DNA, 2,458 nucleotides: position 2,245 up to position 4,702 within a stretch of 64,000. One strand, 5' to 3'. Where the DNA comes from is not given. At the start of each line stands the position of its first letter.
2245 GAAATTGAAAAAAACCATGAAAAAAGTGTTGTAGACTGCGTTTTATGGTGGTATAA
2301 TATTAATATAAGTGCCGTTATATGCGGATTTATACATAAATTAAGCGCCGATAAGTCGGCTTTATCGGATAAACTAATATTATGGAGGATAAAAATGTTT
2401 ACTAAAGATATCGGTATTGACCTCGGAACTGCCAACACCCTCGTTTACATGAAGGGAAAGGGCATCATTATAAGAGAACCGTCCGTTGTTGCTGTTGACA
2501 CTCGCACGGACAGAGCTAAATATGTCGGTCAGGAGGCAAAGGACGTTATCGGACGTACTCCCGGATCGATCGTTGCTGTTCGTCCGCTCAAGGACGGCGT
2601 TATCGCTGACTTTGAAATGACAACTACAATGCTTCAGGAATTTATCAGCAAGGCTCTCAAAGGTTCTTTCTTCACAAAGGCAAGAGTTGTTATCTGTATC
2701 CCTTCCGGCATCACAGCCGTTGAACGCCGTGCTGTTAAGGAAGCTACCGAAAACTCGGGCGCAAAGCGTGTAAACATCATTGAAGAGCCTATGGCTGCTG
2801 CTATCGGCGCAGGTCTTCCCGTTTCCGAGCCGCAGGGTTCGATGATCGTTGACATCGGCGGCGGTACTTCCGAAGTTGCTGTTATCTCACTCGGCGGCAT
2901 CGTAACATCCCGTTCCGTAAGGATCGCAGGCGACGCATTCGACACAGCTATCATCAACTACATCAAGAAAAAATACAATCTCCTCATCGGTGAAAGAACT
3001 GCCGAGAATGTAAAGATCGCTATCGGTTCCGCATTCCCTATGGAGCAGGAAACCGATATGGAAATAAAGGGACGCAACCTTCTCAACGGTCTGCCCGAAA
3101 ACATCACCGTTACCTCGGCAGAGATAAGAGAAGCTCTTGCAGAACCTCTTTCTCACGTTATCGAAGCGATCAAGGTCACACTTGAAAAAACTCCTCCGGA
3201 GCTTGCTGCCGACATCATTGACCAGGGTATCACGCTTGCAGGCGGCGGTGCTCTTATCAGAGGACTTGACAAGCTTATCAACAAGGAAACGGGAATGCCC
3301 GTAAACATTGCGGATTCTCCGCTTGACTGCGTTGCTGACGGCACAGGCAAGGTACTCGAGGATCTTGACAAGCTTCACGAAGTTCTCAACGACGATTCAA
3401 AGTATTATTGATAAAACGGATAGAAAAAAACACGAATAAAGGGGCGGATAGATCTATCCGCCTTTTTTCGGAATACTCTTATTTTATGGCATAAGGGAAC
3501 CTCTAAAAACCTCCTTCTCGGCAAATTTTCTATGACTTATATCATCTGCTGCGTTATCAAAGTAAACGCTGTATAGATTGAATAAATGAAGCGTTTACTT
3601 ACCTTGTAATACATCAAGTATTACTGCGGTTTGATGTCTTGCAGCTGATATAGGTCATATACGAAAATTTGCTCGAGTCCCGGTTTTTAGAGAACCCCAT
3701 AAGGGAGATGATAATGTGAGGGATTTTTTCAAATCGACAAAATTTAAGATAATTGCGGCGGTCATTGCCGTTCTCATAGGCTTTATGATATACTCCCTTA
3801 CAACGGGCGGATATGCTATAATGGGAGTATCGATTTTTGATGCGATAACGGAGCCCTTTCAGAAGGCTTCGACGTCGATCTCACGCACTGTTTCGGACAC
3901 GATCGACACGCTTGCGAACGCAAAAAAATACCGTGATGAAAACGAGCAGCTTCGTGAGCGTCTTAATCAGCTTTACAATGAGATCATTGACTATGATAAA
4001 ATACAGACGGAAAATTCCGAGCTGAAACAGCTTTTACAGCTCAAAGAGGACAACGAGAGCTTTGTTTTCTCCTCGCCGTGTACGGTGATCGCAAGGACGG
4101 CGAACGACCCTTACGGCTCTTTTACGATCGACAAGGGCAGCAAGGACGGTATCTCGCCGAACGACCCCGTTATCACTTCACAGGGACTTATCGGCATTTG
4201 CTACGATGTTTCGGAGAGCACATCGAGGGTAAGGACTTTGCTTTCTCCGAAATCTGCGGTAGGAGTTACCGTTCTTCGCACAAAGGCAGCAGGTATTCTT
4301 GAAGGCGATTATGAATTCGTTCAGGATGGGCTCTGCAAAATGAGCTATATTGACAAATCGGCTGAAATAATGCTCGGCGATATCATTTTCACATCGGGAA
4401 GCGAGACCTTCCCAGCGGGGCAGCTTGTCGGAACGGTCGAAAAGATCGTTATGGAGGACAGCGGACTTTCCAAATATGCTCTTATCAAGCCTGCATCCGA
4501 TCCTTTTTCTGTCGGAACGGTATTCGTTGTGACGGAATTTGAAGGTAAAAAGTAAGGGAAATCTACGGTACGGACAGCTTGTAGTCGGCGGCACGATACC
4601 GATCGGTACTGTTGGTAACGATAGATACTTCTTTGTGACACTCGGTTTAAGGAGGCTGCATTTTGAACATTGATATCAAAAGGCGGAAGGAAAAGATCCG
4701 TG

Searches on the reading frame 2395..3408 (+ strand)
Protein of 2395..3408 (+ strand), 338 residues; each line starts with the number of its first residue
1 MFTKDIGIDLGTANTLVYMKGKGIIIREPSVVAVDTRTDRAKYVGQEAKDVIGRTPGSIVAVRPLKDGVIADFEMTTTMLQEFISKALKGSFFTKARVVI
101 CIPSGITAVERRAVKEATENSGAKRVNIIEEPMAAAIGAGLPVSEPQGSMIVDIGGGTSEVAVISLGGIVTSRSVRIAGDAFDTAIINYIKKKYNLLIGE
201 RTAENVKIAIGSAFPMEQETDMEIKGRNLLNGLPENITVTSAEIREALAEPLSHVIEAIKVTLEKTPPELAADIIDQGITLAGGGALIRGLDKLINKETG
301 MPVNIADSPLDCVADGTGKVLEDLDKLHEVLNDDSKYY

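Call 63: search_protein_families(library=pfam, proteins=[window:2395-3408:+])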
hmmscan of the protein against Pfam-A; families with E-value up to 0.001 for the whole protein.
window:2395-3408:+ (338 aa): 5 families
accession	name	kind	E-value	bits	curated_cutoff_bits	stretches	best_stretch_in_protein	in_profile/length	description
PF06723.19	MreB_Mbl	-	1.2e-150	501.3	27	1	4-328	2-326/327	MreB/Mbl protein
PF00012.26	HSP70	-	2.3e-16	59.6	20.6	1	96-316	134-367/599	Hsp70 protein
PF14450.12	FtsA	-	3.5e-12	47.2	31.8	1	151-308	2-112/127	Cell division protein FtsA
PF00022.25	Actin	-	5.8e-09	35.5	27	1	29-193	31-190/410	Actin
PF11104.14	PilM_2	-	7.9e-07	28.7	27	0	277-308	277-307/340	Type IV pilus assembly protein PilM;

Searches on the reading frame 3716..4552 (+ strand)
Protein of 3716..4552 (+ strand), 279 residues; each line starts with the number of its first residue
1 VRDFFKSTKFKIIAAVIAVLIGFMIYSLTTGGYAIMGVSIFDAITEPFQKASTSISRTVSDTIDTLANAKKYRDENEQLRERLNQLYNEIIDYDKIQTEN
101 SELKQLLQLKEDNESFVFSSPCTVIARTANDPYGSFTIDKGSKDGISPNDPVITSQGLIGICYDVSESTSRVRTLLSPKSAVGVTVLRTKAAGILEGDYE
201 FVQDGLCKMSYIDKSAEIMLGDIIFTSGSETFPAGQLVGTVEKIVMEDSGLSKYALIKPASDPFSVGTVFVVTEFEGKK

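Call 63: search_protein_families(library=pfam, proteins=[window:3716-4552:+])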
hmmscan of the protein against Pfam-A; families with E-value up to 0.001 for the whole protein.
window:3716-4552:+ (279 aa): 1 family
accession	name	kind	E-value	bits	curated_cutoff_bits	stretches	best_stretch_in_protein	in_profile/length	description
PF04085.20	MreC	-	5.7e-40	136.9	28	1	124-273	1-147/147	Rod shape-determining protein MreC, barrel core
